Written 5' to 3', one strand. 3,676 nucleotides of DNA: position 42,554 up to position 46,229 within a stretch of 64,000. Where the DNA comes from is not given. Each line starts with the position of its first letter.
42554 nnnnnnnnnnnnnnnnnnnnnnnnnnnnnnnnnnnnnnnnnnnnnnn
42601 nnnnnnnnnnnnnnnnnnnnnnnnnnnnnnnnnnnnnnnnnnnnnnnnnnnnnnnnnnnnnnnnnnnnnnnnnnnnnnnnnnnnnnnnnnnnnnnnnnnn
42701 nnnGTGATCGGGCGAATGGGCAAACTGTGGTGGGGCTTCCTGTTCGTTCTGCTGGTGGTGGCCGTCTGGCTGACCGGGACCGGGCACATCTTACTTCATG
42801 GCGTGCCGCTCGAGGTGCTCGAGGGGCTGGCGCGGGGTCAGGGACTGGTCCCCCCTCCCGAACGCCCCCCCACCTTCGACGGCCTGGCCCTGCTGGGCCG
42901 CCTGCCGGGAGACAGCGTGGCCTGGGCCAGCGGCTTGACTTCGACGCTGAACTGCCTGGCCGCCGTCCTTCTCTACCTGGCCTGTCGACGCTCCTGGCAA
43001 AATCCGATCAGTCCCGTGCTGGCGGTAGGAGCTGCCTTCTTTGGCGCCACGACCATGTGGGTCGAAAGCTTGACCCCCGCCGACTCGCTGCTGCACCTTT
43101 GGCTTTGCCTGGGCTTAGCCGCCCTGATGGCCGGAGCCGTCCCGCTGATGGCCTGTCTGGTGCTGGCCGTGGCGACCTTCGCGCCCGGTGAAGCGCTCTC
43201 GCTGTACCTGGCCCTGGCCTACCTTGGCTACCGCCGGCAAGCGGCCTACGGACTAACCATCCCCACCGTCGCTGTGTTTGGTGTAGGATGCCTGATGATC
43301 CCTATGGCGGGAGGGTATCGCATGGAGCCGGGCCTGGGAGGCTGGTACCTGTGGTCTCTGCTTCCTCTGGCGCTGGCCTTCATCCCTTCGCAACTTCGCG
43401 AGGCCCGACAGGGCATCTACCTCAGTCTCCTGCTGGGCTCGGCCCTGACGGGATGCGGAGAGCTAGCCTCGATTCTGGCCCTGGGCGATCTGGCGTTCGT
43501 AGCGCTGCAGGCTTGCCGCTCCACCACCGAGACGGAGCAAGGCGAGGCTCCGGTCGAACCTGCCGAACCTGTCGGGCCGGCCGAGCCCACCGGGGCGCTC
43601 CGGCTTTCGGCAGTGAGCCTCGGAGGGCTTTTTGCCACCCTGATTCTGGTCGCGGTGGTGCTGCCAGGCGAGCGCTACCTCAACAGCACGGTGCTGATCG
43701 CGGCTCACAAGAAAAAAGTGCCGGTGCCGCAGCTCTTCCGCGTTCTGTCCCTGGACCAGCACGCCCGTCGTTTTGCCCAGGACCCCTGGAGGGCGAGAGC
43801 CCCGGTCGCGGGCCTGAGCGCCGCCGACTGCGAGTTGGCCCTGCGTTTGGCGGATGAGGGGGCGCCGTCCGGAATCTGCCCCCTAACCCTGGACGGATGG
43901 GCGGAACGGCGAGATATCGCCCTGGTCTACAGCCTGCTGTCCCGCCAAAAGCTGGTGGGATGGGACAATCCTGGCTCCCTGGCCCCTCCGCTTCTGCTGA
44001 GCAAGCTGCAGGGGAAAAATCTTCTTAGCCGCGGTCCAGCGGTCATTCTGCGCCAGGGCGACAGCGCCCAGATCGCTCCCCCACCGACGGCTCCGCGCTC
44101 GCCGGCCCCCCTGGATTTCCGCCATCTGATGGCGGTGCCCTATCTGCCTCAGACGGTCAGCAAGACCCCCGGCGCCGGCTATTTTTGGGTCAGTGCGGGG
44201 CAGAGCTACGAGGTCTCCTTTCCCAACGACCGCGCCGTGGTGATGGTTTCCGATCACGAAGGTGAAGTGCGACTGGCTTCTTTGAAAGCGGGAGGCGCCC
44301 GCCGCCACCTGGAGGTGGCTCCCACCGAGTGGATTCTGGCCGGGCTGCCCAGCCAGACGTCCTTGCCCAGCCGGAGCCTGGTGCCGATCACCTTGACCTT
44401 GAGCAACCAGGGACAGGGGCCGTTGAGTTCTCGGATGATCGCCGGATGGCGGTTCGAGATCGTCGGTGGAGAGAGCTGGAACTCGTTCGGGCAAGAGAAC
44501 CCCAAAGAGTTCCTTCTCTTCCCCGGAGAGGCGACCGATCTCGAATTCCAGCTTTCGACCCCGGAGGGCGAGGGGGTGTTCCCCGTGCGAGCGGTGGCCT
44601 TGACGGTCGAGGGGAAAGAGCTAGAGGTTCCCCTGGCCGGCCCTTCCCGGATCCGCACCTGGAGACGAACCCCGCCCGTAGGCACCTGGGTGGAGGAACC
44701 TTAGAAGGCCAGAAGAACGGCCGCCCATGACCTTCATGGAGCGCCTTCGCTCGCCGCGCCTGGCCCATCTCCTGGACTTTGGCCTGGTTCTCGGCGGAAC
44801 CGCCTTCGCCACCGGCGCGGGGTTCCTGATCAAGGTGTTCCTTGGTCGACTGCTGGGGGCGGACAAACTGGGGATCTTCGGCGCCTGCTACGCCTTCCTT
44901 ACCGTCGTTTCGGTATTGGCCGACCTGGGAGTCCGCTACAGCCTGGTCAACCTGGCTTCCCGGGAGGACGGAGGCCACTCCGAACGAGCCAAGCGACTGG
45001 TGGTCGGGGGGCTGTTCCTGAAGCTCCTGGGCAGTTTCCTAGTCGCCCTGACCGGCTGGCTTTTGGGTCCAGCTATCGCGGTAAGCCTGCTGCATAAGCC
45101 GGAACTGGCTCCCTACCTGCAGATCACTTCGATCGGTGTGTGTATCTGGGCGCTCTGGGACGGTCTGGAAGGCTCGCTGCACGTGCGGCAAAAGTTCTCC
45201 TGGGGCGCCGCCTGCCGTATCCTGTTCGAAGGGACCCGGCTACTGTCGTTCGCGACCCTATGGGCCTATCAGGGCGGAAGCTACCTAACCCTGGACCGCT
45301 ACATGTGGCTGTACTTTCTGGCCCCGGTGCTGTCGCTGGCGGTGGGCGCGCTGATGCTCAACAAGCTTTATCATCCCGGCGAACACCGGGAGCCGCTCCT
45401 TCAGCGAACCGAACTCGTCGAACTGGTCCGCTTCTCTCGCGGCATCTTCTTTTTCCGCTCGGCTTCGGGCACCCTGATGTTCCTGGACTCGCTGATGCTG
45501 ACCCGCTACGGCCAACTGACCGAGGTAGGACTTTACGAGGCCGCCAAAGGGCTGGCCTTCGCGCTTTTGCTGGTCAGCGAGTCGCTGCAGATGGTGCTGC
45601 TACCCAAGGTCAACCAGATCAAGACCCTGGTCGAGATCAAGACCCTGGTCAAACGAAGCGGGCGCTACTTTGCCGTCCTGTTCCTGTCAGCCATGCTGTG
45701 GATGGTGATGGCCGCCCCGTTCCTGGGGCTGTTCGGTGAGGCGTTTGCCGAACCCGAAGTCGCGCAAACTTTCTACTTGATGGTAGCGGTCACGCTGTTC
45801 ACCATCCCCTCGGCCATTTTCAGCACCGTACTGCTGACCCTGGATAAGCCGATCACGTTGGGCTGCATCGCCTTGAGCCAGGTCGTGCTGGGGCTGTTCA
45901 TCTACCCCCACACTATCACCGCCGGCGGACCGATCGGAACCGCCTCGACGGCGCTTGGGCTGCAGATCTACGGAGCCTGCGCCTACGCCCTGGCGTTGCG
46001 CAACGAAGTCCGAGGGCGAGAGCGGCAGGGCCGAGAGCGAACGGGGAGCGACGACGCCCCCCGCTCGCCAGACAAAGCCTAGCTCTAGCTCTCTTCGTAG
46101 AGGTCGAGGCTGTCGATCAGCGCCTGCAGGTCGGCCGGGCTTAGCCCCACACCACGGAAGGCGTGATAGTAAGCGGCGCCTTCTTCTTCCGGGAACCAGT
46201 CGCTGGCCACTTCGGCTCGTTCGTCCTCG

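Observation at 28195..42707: Four paralogous GT-C-like polytopic membrane proteins (Emb/AftD-like architecture) within 15 kb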

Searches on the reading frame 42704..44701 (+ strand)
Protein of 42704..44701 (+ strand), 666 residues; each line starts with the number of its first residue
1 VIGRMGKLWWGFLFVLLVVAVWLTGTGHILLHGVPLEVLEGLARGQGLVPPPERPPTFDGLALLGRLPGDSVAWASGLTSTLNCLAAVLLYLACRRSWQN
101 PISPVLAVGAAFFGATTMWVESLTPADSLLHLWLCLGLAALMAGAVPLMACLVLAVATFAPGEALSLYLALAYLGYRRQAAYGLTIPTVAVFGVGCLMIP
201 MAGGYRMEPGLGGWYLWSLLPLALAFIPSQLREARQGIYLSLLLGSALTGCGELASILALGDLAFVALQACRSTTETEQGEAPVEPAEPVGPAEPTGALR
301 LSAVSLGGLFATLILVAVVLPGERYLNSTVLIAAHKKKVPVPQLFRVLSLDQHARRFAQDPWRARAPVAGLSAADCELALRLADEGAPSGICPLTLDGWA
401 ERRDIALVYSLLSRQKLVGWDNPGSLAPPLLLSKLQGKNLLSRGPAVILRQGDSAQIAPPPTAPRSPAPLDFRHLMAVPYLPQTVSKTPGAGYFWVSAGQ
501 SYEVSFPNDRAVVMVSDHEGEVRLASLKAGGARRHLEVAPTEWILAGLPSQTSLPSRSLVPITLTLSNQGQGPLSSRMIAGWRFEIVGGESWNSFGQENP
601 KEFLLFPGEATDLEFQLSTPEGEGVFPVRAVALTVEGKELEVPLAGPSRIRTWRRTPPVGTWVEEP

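Call 8: search_protein_families(library=pfam, proteins=[window:42704-44701:+], max_evalue=1)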
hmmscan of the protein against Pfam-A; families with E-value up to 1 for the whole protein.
window:42704-44701:+ (666 aa): 1 family
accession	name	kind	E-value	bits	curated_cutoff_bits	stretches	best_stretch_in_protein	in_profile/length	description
PF13347.12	MFS_2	-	0.016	14.2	27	1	204-258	137-191/427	MFS/sugar transport protein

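Call 9: search_protein_families(library=ncbifam, proteins=[window:42704-44701:+], max_evalue=1)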
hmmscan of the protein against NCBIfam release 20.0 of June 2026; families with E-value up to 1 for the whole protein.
window:42704-44701:+ (666 aa): 0 families

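Call 42: find_homologous_proteins(query=window:42704-44701:+)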
Query window:42704-44701:+ (666 aa): 13 proteins with E <= 0.001 among 8000 candidates.
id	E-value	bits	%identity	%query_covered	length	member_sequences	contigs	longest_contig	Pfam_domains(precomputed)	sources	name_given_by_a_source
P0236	0.0e+0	1483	100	100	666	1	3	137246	-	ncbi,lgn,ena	-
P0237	0.0e+0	1097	78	98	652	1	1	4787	-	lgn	-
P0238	0.0e+0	1085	73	100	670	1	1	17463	-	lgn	-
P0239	2.1e-219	748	54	100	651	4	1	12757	-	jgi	jgi:hypothetical protein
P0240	5.4e-207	707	53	100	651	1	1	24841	-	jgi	jgi:hypothetical protein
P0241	1.1e-206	706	54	100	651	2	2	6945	-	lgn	-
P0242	4.9e-206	704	54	100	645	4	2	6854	-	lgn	-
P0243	9.1e-205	700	54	100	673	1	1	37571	-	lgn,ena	-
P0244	2.4e-200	685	54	100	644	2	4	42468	-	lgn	-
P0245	4.7e-184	632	50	100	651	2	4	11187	-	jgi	jgi:hypothetical protein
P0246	8.1e-177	608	49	100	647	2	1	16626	-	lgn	-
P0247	8.4e-176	604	48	97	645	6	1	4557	-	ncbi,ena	-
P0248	1.8e-132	461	42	100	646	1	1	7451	-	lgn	-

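Call 51: predict_structure(alignment_id=A3)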
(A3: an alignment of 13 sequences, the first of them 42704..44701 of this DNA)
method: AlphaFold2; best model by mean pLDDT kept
length: 666 residues; sequences in the alignment: 13
mean_pLDDT: 85.5   pTM: 0.79
mean pLDDT of the five models: 85.5, 84.4, 83.4, 82.6, 80.9
residues with pLDDT >= 90: 358; 70-90: 238; 50-70: 36; < 50: 34
segments of 3 or more residues with pLDDT < 50: 274-301, 661-666
pLDDT, mean of each block of 10 residues (from residue 1): 79 95 94 92 92 73 90 94 96 89 91 88 91 93 91 92 91 91 89 90 78 72 75 77 88 84 79 46 38 34 66 87 92 94 94 94 89 94 91 85 92 94 86 93 95 92 90 91 94 92 94 90 93 91 90 86 94 90 80 77 94 92 86 83 89 67 40
secondary structure, 60 per line:
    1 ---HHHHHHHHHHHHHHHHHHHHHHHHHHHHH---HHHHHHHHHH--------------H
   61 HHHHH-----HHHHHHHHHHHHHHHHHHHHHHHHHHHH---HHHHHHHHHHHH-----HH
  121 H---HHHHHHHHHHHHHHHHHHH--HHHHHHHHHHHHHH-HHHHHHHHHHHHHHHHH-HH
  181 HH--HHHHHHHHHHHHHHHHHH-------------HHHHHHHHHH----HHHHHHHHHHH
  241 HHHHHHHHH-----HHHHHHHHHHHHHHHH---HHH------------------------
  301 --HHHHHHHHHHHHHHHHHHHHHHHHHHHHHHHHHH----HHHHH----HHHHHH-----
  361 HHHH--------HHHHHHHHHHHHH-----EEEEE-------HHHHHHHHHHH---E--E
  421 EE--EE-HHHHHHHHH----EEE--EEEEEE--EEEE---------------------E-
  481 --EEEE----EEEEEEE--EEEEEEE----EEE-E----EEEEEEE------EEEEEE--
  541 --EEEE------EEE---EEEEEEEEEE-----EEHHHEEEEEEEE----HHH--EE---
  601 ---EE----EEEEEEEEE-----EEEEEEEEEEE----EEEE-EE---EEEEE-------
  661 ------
elements in order: H4-32 H36-45 H60-65 H71-98 H102-113 H125-143 H146-159 H161-177 H179-182 H185-202 H216-225 H230-249 H255-270 H303-336 H341-345 H350-355 H361-364 H373-385 E391-395 H403-413 E420-422 H428-436 E441-443 E446-451 E454-457 E483-486 E491-497 E500-506 E511-513 E520-526 E533-538 E543-546 E553-555 E559-568 E579-586 E610-618 E624-634 E639-642 E649-653
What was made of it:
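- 42704..44704 (+): MP5: fifth GT-C-fold protein, 666 aa, from a separate sequence family. Its start overlaps the GTC4 stop by 4 nt. AF2 pLDDT 85.5 (call 51).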

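Call 64: list_cluster_members(proteins=[P0236, P0001, P0016, P0030, P0057, P0062])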
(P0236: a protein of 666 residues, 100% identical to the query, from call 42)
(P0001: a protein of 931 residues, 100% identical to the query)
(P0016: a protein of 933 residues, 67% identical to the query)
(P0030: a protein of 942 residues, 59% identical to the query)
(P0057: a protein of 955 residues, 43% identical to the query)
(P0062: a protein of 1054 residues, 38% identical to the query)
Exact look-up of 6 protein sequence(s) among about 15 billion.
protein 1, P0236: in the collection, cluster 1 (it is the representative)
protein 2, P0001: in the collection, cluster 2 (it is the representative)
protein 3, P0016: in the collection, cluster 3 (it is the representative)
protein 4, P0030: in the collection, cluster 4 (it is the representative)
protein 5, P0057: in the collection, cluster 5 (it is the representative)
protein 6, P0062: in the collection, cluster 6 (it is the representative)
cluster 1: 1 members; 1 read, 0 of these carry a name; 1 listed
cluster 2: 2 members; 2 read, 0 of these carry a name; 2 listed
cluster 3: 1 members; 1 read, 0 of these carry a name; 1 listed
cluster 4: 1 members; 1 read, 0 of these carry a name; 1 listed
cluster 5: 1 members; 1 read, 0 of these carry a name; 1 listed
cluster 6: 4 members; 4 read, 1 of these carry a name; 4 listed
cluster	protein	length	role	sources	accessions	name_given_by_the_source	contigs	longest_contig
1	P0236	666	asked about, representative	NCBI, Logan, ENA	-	-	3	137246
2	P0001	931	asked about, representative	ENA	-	-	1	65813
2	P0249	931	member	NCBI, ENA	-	-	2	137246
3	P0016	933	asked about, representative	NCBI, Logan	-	-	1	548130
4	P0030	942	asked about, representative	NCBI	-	-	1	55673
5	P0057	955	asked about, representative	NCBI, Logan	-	-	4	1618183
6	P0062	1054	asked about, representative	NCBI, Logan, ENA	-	-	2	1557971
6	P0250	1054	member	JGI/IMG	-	hypothetical protein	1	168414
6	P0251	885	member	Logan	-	-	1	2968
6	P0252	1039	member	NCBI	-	-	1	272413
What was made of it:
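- Tried and rejected: Cluster-member look-up to name the source organism: no names returned (call 64).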

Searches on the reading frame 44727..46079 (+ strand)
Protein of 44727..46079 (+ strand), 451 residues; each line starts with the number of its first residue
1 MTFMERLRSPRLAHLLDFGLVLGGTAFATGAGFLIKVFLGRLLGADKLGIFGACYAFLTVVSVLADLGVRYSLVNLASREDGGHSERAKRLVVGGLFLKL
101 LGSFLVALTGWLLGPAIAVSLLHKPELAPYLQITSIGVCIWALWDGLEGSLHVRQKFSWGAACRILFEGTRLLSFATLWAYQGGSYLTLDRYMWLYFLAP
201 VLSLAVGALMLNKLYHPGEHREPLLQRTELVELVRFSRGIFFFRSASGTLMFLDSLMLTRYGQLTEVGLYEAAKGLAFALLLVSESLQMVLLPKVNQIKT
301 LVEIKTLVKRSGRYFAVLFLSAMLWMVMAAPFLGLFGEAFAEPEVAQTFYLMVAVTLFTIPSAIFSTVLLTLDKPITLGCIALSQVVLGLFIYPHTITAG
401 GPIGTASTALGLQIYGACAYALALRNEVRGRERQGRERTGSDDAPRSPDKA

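Call 11: search_protein_families(library=pfam, proteins=[window:44727-46079:+], max_evalue=0.01)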
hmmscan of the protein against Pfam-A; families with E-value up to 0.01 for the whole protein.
window:44727-46079:+ (451 aa): 2 families
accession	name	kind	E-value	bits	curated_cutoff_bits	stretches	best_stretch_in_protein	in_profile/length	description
PF01943.22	Polysacc_synt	-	1.7e-19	70.7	28.2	1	23-295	10-270/274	Polysaccharide biosynthesis protein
PF13440.11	Polysacc_synt_3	-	2.9e-13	50.2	23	1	39-332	2-278/293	Polysaccharide biosynthesis protein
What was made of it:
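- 44727..46082 (+): MOP-superfamily (Wzx/Polysacc_synt) flippase immediately downstream of MP5. Pfam Polysacc_synt 1.7e-19 (call 11).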

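Call 70: search_protein_families(library=ncbifam, proteins=[window:44727-46079:+], max_evalue=0.001)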
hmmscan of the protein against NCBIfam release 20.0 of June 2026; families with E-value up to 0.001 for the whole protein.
window:44727-46079:+ (451 aa): 1 family
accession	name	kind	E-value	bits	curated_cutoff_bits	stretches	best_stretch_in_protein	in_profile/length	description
TIGR02900.1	spore_V_B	equivalog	1.1e-06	27.7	372.3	1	31-414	18-418/488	stage V sporulation protein B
